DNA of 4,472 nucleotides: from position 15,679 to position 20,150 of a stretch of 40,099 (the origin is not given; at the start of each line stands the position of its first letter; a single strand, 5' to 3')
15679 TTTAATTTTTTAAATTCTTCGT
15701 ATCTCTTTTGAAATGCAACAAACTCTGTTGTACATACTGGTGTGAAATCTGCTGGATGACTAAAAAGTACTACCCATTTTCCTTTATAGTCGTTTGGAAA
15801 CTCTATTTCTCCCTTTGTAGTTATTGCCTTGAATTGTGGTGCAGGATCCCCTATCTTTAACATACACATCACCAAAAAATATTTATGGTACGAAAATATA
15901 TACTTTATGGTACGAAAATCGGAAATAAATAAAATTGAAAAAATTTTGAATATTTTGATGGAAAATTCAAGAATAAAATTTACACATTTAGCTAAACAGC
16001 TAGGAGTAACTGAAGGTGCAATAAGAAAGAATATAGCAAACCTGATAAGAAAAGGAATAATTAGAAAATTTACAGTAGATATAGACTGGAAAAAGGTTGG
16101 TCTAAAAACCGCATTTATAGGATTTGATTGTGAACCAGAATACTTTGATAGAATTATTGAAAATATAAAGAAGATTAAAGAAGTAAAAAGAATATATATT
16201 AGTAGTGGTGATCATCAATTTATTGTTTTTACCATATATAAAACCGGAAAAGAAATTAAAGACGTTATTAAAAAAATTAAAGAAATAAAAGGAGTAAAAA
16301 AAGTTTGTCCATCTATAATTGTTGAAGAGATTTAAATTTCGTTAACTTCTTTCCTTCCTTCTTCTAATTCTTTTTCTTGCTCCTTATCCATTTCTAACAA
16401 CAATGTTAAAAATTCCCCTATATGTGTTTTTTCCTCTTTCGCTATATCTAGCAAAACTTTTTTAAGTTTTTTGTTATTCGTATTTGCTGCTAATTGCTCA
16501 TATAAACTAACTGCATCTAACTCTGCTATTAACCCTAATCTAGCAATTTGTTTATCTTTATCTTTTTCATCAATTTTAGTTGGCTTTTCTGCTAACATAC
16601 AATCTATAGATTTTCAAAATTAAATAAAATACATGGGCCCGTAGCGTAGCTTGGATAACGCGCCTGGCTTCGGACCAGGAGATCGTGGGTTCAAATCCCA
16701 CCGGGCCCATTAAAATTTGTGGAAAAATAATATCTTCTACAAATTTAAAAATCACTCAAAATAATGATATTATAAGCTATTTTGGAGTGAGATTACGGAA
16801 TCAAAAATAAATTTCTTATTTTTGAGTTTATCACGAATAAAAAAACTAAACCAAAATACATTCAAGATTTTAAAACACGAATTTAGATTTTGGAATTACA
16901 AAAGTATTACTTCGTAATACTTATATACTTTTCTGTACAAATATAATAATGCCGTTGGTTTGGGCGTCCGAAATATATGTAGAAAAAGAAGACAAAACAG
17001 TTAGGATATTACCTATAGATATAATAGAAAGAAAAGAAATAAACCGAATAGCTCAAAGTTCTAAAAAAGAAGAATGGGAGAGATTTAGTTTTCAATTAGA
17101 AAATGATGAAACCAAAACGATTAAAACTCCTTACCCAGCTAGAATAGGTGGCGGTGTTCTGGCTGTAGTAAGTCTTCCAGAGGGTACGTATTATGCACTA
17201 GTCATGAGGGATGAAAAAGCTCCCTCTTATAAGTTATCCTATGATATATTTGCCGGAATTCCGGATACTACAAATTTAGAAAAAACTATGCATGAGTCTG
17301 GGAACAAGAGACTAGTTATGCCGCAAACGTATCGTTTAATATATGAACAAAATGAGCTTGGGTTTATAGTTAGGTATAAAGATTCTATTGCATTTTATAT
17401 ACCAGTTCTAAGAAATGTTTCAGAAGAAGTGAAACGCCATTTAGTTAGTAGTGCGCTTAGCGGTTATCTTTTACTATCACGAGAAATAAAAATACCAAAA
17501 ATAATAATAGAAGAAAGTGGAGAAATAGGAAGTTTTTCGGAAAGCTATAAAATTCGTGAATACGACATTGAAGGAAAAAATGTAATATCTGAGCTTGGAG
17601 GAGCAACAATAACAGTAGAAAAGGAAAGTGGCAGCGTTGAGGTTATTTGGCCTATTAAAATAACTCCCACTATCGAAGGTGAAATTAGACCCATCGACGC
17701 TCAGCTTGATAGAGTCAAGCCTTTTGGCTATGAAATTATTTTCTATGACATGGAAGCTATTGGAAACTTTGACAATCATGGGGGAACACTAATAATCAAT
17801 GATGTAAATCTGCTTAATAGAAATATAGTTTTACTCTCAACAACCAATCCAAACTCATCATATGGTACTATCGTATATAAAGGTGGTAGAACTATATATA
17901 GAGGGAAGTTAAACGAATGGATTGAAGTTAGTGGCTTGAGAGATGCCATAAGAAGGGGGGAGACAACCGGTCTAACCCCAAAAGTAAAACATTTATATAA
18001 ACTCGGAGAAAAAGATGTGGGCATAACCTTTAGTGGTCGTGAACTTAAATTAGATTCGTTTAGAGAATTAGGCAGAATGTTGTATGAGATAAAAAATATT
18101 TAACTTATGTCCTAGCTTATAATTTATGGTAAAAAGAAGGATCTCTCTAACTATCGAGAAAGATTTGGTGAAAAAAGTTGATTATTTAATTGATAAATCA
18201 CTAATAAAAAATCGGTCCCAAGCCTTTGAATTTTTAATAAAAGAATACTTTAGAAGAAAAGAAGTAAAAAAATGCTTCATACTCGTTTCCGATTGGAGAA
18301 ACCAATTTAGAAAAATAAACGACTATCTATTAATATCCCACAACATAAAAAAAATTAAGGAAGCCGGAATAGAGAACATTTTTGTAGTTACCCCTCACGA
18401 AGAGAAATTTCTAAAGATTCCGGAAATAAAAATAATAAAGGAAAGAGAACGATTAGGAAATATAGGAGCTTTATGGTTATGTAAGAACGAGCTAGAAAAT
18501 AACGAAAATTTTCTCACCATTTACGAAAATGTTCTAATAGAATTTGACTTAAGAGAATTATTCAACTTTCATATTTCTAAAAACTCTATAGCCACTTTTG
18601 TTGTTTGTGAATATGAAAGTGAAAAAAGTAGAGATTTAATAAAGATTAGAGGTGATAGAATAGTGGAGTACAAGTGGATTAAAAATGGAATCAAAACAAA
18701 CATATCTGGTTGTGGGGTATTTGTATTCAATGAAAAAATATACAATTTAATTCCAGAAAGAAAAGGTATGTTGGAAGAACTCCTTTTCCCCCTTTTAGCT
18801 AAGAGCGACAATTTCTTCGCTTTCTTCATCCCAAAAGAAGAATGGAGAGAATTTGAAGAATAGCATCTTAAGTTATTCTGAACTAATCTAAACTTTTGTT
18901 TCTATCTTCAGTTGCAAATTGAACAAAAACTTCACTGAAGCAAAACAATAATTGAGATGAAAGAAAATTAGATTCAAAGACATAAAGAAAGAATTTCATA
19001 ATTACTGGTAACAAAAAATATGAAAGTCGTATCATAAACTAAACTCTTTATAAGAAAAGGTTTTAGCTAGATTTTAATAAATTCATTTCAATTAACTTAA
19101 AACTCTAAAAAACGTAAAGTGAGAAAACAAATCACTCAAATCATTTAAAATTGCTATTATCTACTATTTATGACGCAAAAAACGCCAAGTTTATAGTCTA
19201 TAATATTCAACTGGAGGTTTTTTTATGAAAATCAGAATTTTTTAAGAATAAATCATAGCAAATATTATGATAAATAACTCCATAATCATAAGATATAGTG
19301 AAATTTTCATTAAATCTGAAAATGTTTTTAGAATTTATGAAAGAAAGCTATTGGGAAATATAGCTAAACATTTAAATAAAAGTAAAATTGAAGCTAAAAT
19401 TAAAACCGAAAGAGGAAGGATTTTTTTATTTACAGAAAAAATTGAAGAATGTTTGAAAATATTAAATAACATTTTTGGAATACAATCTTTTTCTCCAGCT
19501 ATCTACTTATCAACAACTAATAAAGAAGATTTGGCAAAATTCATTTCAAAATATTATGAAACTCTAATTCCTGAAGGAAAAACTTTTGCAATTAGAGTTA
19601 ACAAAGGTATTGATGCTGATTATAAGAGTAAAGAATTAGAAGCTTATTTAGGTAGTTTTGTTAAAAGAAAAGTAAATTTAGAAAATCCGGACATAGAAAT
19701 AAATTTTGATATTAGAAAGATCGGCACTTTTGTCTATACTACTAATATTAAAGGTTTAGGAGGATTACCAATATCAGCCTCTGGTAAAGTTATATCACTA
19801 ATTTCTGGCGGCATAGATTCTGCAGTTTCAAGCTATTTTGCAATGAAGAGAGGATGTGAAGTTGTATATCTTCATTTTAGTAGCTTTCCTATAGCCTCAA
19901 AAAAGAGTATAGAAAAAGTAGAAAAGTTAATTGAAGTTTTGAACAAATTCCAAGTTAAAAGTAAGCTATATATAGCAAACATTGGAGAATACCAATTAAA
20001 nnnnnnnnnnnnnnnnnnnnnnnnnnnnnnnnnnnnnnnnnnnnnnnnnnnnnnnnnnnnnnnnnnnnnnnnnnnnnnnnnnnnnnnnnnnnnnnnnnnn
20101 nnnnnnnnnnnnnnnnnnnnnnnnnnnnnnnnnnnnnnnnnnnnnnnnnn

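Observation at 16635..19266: tRNA-Arg-adjacent two-gene island with atypical composition and unusually long non-coding flanks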

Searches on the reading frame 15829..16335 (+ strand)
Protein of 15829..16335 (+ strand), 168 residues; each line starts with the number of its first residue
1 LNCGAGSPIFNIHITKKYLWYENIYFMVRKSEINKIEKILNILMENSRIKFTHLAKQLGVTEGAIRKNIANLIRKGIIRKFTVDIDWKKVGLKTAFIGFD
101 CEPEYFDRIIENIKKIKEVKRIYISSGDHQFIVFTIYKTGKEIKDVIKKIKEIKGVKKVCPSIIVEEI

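Call 5: search_protein_families(library=pfam, proteins=[window:15829-16335:+], max_evalue=0.1)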
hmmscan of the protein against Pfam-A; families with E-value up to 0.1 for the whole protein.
window:15829-16335:+ (168 aa): 24 families
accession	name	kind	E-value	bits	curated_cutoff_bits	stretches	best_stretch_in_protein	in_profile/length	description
PF13412.12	HTH_24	-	3.6e-10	39.7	21.9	1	37-79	6-48/48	Winged helix-turn-helix DNA-binding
PF01037.27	AsnC_trans_reg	-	1.6e-09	37.9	25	1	98-167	2-73/73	Lrp/AsnC ligand binding domain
PF13404.12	HTH_AsnC-type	-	5.5e-08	32.9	27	1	38-72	7-41/42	AsnC-type helix-turn-helix domain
PF08279.18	HTH_11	-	4.1e-06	27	25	1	37-77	3-44/55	HTH domain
PF08280.17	HTH_Mga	-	1.9e-05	25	23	1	38-72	9-43/59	M protein trans-acting positive regulator (MGA) HTH domain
PF03927.19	NapD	-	6.6e-05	23.4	28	1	101-159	10-67/76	NapD protein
PF17805.7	AsnC_trans_reg2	-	9.6e-05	22.9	27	0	89-158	1-75/86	AsnC-like ligand binding domain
PF01399.33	PCI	-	0.00012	22.6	22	1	38-79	28-70/84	PCI domain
PF13601.12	HTH_34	-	0.00021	21.8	27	1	38-78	4-44/80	Winged helix DNA-binding domain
PF02002.24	TFIIE_alpha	-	0.0006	20.1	22.9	1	24-78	3-57/105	TFIIE alpha subunit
PF08220.18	HTH_DeoR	-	0.00097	19.3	21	1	36-80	2-46/57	DeoR-like helix-turn-helix domain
PF13730.12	HTH_36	-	0.002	18.3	25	1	52-78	29-55/55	Helix-turn-helix domain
PF22451.2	NirdL-like_HTH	-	0.002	18.1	27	1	51-79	19-47/47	Siroheme decarboxylase NirDL-like HTH domain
PF10494.15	Stk19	-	0.0055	16.7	27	1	49-89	33-73/278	Inactive serine-threonine protein kinase 19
PF01047.28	MarR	-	0.006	16.9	24.6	1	39-80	8-49/59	MarR family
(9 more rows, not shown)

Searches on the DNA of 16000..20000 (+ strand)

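Call 7: search_rna_families(source=window, start=16000, end=20000, threshold=evalue, max_evalue=1)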
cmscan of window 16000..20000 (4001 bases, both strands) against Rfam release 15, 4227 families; matches with E-value up to 1: 3.
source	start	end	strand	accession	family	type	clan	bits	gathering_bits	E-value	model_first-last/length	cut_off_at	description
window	16635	16709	+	RF00005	tRNA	Gene; tRNA;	CL00001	71.1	29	9.8e-15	1-71/71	no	tRNA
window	16635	16710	-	RF04354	Plastid-ycf2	Cis-reg;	-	27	65.7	0.015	1-75/75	no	Plastid-ycf2 5UTR RNA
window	16282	16388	-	RF04343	Plastid-psbA-2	Cis-reg;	CL00153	21.7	55.8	0.96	1-60/60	no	Plastid-psbA-2 3UTR RNA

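Call 117: search_dna_similar(query=window:16711-19266:+, collection=plasmids, mode=distant, max_evalue=0.001, max_rows=5)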
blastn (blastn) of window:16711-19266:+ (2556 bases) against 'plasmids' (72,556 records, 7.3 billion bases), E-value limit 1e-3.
No match.

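Call 118: search_dna_similar(query=window:16711-19266:+, collection=phages, mode=distant, max_evalue=0.001, max_rows=5)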
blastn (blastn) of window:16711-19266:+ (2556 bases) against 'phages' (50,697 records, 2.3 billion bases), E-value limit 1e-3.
No match.

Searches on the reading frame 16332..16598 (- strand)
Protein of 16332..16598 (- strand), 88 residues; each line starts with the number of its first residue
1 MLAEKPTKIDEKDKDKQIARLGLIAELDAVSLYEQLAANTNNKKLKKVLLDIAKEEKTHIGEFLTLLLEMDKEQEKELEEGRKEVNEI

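Call 5: search_protein_families(library=pfam, proteins=[window:16332-16598:-], max_evalue=0.1)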
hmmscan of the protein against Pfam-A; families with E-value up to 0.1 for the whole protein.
window:16332-16598:- (88 aa): 5 families
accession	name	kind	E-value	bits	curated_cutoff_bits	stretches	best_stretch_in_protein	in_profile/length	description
PF22277.2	EncFtn-like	-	8.8e-10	38.7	27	1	3-80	3-80/85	EncFtn-like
PF02915.23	Rubrerythrin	-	1.1e-07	32.8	22.8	1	23-84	7-71/137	Rubrerythrin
PF09537.16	DUF2383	-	4.1e-05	24.1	30.8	1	27-77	14-64/111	Domain of unknown function (DUF2383)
PF03232.19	COQ7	-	0.0083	16.2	23.5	1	24-69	12-58/169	Ubiquinone biosynthesis protein COQ7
PF07875.18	Coat_F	-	0.014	16.1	25.7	1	14-58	1-45/63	Coat F domain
